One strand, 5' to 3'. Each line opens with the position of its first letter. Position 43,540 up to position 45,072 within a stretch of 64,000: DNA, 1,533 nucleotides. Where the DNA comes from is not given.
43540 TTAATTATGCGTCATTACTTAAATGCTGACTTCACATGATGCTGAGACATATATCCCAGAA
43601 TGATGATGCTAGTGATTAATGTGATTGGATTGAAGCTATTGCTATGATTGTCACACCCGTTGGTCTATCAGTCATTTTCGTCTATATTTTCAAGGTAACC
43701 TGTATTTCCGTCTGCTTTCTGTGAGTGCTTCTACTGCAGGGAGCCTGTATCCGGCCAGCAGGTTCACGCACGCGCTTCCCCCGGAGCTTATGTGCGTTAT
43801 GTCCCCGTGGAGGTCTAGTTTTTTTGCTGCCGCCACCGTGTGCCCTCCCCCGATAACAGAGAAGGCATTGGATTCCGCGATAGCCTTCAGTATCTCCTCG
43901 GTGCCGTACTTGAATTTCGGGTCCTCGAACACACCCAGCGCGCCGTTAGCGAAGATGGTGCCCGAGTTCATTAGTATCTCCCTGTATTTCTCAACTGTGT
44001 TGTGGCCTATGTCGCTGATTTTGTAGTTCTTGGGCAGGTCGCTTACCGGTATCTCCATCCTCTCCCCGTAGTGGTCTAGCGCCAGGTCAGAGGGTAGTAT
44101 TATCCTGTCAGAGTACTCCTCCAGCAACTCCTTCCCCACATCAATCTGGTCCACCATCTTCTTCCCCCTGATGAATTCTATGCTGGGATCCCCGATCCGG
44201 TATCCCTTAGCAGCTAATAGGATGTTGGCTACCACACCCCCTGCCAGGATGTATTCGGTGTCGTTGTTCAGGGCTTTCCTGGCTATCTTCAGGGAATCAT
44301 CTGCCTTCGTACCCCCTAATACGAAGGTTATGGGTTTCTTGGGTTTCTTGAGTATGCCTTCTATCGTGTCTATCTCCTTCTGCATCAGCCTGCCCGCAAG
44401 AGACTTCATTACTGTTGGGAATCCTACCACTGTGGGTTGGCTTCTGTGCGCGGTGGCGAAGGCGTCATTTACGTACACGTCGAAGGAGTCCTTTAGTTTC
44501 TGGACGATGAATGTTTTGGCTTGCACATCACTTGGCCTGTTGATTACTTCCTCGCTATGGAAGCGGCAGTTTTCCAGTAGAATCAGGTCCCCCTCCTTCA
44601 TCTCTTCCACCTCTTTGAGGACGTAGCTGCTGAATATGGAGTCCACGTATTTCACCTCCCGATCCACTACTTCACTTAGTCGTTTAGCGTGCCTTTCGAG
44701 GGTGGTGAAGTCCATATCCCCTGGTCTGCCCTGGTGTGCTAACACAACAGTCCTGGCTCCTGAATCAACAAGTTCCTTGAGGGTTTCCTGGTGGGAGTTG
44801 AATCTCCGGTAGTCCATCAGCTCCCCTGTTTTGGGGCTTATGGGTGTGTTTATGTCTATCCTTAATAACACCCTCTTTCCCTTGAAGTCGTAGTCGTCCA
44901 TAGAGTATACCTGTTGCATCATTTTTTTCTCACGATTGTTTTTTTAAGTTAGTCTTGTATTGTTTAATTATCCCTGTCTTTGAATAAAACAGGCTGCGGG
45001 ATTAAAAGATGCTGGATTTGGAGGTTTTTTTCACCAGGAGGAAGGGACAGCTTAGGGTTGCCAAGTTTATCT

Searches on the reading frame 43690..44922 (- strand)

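Call 5: search_protein_families(library=pfam, proteins=[window:43690-44922:-], max_evalue=0.01)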
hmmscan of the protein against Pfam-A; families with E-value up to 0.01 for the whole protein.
window:43690-44922:- (410 aa): 1 family
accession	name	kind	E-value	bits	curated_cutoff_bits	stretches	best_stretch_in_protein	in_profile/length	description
PF00162.24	PGK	-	3e-116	389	27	1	8-391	1-378/379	Phosphoglycerate kinase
